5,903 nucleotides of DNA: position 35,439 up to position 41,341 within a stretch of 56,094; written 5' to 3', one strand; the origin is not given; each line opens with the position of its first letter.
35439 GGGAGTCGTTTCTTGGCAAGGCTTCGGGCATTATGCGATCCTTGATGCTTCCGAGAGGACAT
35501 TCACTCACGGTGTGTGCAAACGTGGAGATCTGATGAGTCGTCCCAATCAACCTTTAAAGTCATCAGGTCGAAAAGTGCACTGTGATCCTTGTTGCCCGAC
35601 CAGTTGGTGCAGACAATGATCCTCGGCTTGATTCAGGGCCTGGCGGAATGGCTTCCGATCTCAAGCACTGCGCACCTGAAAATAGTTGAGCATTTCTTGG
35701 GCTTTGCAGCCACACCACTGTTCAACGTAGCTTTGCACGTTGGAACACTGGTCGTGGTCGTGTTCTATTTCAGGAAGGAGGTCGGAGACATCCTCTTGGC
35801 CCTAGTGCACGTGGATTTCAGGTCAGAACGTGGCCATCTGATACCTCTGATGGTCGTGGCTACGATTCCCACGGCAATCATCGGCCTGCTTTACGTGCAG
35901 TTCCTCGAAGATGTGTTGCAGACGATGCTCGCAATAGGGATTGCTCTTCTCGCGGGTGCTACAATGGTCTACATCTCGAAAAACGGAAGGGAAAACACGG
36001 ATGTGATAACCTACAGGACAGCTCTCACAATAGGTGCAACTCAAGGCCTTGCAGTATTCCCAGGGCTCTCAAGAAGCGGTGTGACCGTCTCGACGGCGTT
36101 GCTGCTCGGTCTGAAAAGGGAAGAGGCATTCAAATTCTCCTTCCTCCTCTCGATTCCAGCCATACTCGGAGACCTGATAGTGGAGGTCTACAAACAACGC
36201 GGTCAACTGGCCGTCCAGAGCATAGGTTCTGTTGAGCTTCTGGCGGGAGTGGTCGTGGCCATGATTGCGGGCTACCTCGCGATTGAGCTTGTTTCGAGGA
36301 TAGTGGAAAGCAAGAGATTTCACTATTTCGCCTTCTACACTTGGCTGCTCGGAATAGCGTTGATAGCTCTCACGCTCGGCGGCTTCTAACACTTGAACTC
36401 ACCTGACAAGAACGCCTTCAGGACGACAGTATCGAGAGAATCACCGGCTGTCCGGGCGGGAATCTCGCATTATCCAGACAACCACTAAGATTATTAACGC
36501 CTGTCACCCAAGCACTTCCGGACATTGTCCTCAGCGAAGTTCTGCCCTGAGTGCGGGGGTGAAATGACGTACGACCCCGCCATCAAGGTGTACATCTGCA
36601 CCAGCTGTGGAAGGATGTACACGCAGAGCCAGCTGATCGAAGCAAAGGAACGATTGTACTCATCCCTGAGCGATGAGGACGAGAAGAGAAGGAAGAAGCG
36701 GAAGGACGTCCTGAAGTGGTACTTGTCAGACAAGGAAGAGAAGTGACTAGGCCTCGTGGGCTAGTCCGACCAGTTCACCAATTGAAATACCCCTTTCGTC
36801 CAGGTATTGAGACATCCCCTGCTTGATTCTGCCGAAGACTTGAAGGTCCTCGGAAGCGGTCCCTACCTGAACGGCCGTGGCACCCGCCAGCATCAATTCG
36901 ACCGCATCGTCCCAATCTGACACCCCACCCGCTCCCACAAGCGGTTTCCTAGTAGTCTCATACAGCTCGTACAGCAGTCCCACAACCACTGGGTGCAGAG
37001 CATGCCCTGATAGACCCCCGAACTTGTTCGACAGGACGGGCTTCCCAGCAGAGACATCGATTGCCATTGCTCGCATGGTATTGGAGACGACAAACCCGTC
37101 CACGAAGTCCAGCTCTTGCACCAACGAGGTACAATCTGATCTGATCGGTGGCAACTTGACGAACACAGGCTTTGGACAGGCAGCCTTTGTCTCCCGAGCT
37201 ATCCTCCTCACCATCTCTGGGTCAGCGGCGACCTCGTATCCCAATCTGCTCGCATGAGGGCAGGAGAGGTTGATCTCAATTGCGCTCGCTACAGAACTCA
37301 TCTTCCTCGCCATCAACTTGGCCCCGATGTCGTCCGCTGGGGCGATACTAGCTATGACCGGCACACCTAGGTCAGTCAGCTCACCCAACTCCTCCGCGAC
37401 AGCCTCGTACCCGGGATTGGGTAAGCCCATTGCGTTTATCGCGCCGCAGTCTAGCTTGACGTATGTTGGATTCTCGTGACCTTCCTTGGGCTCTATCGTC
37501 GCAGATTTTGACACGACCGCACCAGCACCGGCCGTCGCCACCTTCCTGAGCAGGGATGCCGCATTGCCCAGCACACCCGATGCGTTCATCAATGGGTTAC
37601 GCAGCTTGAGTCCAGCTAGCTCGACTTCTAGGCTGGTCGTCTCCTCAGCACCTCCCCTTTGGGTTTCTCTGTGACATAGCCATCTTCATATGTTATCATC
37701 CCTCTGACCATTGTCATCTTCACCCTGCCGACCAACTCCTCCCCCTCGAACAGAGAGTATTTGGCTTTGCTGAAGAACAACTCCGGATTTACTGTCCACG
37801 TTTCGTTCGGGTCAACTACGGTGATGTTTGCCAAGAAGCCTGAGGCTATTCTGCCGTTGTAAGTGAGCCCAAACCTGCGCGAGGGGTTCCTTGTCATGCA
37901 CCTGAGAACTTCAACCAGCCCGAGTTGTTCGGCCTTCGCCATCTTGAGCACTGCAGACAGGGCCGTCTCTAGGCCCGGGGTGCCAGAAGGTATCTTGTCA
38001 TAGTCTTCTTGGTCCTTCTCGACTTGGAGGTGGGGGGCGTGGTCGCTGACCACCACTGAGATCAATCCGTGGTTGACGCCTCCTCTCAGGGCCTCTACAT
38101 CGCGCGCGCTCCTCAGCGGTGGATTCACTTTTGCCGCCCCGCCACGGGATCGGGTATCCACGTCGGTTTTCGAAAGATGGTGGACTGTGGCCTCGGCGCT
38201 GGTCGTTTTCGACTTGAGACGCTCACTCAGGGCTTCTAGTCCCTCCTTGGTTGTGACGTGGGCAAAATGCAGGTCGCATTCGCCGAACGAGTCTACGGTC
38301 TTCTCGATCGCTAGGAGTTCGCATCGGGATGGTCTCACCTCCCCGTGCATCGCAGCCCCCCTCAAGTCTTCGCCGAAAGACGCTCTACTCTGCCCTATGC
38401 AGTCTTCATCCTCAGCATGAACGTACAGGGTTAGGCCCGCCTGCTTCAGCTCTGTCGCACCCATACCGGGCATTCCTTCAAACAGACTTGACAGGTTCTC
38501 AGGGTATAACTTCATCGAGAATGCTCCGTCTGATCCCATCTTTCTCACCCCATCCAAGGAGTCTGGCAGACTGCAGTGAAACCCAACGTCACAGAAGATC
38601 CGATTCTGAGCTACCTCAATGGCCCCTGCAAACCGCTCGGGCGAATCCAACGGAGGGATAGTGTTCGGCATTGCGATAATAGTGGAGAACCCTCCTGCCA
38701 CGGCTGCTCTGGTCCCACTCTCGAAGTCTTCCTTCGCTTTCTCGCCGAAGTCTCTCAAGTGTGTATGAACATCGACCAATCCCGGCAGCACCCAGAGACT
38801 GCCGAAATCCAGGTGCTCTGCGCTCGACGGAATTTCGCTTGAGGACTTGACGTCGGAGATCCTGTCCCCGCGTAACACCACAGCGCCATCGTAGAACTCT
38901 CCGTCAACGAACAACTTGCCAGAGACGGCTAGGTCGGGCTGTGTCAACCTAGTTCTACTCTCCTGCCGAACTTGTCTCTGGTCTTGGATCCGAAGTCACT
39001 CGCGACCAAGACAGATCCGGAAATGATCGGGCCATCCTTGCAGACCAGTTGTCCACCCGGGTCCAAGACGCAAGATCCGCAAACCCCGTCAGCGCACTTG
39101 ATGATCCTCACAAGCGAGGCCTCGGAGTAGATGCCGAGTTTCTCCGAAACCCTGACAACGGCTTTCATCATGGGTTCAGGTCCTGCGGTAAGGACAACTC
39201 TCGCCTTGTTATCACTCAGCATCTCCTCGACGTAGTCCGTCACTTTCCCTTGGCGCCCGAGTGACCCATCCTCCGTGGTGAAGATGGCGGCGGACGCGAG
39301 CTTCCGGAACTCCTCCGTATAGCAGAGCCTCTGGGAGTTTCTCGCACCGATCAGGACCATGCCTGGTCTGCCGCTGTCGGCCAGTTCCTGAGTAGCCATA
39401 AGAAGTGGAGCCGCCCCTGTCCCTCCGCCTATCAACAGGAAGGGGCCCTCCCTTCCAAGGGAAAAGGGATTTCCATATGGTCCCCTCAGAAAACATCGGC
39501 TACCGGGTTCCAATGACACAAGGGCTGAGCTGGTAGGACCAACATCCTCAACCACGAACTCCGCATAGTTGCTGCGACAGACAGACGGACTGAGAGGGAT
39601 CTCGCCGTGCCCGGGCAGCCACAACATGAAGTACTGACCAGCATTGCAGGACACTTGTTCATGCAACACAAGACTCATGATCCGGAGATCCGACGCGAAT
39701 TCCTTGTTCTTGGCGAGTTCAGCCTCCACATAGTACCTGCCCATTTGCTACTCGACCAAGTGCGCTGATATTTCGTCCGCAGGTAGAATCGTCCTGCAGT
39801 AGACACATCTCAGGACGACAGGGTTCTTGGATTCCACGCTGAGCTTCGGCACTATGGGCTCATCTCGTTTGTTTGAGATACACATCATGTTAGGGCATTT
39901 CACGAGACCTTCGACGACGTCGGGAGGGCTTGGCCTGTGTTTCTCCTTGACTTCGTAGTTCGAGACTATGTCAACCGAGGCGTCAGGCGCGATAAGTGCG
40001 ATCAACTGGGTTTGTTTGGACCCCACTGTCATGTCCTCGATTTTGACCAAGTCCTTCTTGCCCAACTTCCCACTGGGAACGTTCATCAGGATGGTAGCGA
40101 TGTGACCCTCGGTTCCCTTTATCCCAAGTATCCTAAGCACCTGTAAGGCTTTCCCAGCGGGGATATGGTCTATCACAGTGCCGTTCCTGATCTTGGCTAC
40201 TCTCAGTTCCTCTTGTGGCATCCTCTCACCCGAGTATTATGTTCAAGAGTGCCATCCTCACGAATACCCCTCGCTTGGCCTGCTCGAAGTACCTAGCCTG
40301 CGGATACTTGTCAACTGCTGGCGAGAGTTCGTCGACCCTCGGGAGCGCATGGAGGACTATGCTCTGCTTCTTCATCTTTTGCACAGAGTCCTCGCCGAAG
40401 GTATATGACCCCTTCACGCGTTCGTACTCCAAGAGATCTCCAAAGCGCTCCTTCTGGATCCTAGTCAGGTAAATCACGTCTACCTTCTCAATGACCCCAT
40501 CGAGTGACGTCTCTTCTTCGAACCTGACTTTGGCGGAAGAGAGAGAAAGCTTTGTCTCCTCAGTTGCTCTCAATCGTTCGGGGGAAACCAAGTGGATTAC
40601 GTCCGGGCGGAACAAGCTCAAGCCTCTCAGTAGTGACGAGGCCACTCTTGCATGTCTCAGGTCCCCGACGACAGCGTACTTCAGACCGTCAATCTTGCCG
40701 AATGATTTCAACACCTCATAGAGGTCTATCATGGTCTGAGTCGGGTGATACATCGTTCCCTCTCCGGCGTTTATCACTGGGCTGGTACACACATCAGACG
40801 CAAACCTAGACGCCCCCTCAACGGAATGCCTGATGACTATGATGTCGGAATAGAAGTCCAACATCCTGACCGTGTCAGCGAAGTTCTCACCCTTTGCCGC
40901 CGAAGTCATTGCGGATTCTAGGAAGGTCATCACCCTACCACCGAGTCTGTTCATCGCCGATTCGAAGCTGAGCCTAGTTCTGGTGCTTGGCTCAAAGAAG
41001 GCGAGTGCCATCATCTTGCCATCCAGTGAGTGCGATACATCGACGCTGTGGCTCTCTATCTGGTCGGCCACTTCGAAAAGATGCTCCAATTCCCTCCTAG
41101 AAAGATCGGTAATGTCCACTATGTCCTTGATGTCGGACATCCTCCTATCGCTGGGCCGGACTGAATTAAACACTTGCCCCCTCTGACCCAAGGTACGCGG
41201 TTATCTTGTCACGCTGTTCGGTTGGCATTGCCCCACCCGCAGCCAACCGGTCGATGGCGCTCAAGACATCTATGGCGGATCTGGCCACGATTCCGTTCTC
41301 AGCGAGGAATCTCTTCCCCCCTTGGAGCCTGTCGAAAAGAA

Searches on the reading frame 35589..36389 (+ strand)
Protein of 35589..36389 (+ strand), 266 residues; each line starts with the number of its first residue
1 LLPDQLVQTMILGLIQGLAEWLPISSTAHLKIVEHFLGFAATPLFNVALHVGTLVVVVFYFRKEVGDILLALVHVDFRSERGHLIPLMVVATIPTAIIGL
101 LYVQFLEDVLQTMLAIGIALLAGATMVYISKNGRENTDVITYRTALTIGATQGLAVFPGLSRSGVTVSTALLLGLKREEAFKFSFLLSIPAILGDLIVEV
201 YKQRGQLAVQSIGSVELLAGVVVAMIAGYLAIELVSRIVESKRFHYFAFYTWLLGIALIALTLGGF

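Call 64: search_protein_families(library=pfam, max_evalue=0.00001, proteins=[window:35589-36389:+])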
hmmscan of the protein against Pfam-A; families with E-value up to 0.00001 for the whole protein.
window:35589-36389:+ (266 aa): 1 family
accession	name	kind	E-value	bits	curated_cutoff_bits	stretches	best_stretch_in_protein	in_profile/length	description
PF02673.24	BacA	-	1.4e-70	238.4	33.4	1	10-256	2-256/257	Bacitracin resistance protein BacA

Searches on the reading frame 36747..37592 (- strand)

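Call 64: search_protein_families(library=pfam, max_evalue=0.00001, proteins=[window:36747-37592:-])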
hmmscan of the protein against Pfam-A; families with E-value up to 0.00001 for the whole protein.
window:36747-37592:- (281 aa): 1 family
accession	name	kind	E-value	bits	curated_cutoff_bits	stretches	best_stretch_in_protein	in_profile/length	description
PF01180.27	DHO_dh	-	3.8e-57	194.1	27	1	1-264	15-291/291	Dihydroorotate dehydrogenase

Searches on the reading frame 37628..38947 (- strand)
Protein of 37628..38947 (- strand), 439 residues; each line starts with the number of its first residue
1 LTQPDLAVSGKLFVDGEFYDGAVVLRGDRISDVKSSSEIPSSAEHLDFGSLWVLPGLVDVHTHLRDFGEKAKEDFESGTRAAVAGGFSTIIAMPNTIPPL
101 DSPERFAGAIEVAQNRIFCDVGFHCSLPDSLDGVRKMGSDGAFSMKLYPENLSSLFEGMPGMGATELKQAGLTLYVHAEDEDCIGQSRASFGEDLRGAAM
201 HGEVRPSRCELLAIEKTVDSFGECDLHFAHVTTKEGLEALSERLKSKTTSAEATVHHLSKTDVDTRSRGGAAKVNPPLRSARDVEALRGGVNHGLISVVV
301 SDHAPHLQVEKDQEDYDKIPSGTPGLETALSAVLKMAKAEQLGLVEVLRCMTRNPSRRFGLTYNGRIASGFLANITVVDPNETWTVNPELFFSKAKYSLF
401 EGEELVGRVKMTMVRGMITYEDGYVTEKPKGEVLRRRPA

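Call 64: search_protein_families(library=pfam, max_evalue=0.00001, proteins=[window:37628-38947:-])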
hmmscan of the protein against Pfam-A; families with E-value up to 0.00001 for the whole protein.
window:37628-38947:- (439 aa): 2 families
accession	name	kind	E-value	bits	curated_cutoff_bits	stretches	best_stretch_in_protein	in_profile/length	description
PF01979.26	Amidohydro_1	-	9.8e-24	84.7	25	1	52-416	1-342/345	Amidohydrolase family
PF07969.17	Amidohydro_3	-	1.2e-09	38.6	29.7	0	340-420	405-472/472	Amidohydrolase family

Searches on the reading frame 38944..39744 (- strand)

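Call 64: search_protein_families(library=pfam, max_evalue=0.00001, proteins=[window:38944-39744:-])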
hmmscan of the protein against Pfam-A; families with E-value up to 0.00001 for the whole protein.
window:38944-39744:- (266 aa): 2 families
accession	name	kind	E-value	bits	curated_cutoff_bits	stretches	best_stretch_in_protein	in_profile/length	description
PF00175.26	NAD_binding_1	-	1.4e-09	39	22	1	104-197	1-108/109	Oxidoreductase NAD-binding domain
PF10418.14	DHODB_Fe-S_bind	-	4.4e-07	30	23.9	1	213-244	2-38/41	Iron-sulfur cluster binding domain of dihydroorotate dehydrogenase B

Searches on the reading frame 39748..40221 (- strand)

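Call 64: search_protein_families(library=pfam, max_evalue=0.00001, proteins=[window:39748-40221:-])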
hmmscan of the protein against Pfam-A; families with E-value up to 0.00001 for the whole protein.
window:39748-40221:- (157 aa): 2 families
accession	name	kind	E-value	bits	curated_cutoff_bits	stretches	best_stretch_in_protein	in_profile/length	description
PF01948.23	PyrI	-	1.1e-30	106.2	25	1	6-96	1-91/93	Aspartate carbamoyltransferase regulatory chain, allosteric domain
PF02748.20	PyrI_C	-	7.7e-15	54.9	23.4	1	103-151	2-48/48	Aspartate carbamoyltransferase regulatory chain, metal binding domain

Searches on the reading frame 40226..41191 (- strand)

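Call 64: search_protein_families(library=pfam, max_evalue=0.00001, proteins=[window:40226-41191:-])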
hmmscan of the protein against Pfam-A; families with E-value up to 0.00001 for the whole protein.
window:40226-41191:- (321 aa): 2 families
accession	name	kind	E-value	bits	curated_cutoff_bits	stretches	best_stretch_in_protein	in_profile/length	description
PF02729.26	OTCace_N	-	1.6e-42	145.5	29.9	1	22-160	1-146/148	Aspartate/ornithine carbamoyltransferase, carbamoyl-P binding domain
PF00185.30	OTCace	-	3.7e-24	86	29.4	1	168-317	1-155/157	Aspartate/ornithine carbamoyltransferase, Asp/Orn binding domain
